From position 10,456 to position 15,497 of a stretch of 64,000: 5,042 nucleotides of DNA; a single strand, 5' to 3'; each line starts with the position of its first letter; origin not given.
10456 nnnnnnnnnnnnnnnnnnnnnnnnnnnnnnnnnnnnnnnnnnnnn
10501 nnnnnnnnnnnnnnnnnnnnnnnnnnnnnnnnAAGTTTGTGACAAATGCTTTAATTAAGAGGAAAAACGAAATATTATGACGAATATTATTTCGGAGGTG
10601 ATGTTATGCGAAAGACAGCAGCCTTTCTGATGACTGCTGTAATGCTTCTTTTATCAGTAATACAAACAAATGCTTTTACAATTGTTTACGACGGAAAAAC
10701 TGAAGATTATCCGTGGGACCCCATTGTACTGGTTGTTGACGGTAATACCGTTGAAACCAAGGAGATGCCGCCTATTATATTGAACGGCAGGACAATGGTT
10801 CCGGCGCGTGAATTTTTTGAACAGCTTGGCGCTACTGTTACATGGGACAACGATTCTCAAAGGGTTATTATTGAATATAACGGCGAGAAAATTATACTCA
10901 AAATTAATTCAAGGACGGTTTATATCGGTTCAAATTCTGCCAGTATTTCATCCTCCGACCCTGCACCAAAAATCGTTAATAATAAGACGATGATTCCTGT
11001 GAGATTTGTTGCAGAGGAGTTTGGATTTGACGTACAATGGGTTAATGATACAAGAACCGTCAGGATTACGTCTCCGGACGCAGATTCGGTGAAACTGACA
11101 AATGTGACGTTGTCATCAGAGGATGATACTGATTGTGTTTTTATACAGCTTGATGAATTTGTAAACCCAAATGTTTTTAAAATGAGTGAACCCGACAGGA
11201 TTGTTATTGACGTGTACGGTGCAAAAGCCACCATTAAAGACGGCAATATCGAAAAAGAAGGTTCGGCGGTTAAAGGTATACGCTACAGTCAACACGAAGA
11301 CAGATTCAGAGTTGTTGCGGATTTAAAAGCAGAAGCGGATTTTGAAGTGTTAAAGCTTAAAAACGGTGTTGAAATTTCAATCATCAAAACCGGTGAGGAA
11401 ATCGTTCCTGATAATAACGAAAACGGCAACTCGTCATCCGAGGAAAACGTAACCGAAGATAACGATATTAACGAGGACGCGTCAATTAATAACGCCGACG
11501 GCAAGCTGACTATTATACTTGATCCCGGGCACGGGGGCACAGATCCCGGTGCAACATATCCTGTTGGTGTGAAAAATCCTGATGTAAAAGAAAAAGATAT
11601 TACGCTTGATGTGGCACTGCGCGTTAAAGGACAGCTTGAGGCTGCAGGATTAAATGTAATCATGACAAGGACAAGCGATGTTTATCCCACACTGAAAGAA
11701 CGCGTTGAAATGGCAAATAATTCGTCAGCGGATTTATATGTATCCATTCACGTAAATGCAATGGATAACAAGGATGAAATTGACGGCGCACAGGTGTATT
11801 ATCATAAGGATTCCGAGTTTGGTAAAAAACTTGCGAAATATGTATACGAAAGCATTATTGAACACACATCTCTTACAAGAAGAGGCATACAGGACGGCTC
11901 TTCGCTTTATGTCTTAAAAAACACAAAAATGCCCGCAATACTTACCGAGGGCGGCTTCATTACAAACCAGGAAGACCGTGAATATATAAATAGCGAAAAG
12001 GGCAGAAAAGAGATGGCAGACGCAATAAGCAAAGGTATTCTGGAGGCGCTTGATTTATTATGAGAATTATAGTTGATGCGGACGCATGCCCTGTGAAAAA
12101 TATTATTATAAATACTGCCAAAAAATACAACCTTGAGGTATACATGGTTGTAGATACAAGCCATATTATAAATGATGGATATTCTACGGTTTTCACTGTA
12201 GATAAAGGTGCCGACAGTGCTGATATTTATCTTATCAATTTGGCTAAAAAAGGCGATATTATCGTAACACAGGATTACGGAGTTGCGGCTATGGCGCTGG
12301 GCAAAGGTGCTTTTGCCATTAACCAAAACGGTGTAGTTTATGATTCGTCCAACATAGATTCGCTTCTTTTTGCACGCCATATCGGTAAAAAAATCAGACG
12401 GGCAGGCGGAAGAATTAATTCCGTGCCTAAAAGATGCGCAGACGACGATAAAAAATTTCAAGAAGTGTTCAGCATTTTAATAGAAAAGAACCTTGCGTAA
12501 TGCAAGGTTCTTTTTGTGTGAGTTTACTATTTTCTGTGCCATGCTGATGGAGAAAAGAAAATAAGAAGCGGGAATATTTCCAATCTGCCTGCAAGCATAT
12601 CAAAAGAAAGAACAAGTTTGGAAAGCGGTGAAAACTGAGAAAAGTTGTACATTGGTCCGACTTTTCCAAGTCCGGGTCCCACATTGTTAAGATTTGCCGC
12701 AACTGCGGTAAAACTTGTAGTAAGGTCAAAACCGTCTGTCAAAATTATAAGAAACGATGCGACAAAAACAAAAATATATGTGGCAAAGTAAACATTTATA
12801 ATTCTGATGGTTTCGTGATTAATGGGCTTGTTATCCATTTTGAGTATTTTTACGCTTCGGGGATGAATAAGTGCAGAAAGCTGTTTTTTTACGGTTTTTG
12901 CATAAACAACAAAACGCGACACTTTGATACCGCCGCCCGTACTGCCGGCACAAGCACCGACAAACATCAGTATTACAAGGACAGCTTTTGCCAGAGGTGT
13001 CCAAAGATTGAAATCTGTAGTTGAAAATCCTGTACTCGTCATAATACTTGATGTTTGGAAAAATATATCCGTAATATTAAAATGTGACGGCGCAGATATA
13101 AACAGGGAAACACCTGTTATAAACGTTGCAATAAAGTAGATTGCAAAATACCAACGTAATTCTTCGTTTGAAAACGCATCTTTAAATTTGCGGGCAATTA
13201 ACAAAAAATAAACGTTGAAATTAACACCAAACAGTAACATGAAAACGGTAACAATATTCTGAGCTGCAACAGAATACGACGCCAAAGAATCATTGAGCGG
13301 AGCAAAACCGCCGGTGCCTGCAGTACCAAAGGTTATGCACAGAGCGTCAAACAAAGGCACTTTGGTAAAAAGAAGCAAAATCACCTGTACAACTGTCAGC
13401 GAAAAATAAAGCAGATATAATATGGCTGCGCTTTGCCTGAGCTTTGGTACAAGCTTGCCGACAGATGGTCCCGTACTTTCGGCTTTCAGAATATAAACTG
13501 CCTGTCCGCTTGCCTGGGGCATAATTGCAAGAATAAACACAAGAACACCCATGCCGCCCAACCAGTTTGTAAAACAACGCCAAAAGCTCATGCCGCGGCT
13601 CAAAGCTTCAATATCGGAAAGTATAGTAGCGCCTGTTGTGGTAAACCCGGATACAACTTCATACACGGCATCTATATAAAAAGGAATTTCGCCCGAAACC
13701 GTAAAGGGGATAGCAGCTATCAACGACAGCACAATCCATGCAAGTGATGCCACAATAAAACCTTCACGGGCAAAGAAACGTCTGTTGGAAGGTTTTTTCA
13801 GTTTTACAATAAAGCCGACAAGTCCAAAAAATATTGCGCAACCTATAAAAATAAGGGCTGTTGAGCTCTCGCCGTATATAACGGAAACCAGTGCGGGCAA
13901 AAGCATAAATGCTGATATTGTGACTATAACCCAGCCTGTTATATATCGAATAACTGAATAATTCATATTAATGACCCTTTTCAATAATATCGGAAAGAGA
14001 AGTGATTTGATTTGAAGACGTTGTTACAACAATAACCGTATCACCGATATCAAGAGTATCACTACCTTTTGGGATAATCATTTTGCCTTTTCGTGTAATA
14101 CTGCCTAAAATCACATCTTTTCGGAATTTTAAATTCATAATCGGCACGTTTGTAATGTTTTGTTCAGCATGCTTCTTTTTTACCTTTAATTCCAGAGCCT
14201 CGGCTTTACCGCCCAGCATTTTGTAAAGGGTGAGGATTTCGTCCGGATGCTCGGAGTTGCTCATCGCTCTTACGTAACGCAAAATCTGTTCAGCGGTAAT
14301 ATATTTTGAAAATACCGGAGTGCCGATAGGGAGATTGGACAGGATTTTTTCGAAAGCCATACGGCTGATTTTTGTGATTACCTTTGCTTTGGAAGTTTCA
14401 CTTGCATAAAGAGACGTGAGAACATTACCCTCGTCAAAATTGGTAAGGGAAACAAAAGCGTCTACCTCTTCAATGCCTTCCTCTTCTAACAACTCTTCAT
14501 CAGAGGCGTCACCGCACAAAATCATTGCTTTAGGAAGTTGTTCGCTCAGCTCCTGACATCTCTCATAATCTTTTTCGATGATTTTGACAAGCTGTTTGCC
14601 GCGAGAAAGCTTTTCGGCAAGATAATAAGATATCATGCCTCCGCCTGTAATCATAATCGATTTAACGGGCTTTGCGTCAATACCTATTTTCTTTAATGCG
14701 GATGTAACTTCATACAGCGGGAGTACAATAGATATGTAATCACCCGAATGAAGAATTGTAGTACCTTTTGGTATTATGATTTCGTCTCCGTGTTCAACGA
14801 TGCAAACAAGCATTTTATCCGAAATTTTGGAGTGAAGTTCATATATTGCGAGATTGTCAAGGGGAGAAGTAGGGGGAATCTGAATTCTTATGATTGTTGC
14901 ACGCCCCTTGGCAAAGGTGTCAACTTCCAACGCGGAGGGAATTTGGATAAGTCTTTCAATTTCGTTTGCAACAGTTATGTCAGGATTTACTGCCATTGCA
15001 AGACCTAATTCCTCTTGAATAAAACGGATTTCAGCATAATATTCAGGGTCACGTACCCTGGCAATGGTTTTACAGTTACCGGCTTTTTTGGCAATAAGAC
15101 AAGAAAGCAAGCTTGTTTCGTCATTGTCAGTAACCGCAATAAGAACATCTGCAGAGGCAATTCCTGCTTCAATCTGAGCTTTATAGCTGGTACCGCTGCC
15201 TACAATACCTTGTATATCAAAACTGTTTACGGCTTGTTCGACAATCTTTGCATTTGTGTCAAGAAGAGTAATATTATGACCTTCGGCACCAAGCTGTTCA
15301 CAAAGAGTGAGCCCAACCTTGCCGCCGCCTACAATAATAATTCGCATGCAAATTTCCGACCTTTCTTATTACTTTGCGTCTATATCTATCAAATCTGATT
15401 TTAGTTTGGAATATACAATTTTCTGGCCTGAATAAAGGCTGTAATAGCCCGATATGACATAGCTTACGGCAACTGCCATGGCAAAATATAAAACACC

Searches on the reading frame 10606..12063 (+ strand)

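Call 43: search_protein_families(library=pfam, proteins=[window:10606-12063:+], max_evalue=0.00001)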
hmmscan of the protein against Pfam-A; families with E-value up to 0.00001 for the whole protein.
window:10606-12063:+ (485 aa): 3 families
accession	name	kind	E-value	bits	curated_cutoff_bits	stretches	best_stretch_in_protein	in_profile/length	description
PF01520.23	Amidase_3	-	4.1e-55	186.9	27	1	303-479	1-173/174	N-acetylmuramoyl-L-alanine amidase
PF07833.16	Cu_amine_oxidN1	-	1.1e-34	119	24.2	1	43-154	1-108/108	Copper amine oxidase N-terminal domain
PF11741.13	AMIN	-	1.8e-10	41.2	20.5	1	167-252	2-90/101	AMIN domain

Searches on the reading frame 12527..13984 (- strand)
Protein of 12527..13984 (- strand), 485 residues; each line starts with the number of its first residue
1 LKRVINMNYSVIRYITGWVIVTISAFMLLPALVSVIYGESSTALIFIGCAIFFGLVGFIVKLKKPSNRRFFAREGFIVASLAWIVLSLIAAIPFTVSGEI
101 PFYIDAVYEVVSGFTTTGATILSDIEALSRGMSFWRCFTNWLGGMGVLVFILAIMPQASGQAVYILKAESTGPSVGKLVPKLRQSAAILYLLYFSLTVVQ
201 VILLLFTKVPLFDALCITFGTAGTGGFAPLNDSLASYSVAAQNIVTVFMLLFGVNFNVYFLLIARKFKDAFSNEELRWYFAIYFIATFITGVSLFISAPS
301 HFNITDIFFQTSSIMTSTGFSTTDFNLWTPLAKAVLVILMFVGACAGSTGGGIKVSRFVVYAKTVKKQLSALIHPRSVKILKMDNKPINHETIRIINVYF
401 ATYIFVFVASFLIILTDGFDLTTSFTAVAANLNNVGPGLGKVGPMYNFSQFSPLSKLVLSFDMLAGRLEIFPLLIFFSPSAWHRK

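Call 43: search_protein_families(library=pfam, proteins=[window:12527-13984:-], max_evalue=0.00001)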
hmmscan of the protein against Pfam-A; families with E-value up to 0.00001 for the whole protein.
window:12527-13984:- (485 aa): 1 family
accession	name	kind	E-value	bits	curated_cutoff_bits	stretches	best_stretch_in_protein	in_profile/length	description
PF02386.22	TrkH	-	2.7e-59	201.4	27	1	45-480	5-496/502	Cation transport protein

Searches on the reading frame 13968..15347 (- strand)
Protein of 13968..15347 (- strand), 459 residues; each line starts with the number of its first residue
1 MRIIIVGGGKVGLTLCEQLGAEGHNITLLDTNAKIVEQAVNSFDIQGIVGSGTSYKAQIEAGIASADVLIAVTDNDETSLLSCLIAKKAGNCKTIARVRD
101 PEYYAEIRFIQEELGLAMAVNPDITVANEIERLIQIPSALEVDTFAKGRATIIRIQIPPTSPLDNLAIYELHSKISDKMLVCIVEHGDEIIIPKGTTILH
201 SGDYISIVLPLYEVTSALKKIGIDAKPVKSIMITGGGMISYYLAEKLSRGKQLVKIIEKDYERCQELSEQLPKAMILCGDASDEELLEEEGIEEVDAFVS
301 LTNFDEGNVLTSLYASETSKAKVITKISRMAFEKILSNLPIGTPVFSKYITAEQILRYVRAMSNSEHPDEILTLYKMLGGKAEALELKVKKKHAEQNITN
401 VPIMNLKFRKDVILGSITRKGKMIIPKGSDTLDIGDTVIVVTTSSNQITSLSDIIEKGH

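Call 44: search_protein_families(library=pfam, proteins=[window:13968-15347:-], max_evalue=0.00001)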
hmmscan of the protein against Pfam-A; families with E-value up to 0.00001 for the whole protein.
window:13968-15347:- (459 aa): 4 families
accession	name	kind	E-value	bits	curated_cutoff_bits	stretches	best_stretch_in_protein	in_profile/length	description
PF02254.24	TrkA_N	-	2.2e-49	167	23.8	2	3-107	1-105/116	TrkA-N domain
PF02080.26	TrkA_C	-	1.6e-15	57.1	27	2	153-208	2-57/71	TrkA-C domain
PF13241.12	NAD_binding_7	-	1.1e-07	32.8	22.1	0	2-81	9-77/104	Putative NAD(P)-binding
PF03435.24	Sacchrp_dh_NADP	-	1.3e-07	32.4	25.1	0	231-302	1-76/129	Saccharopine dehydrogenase NADP binding domain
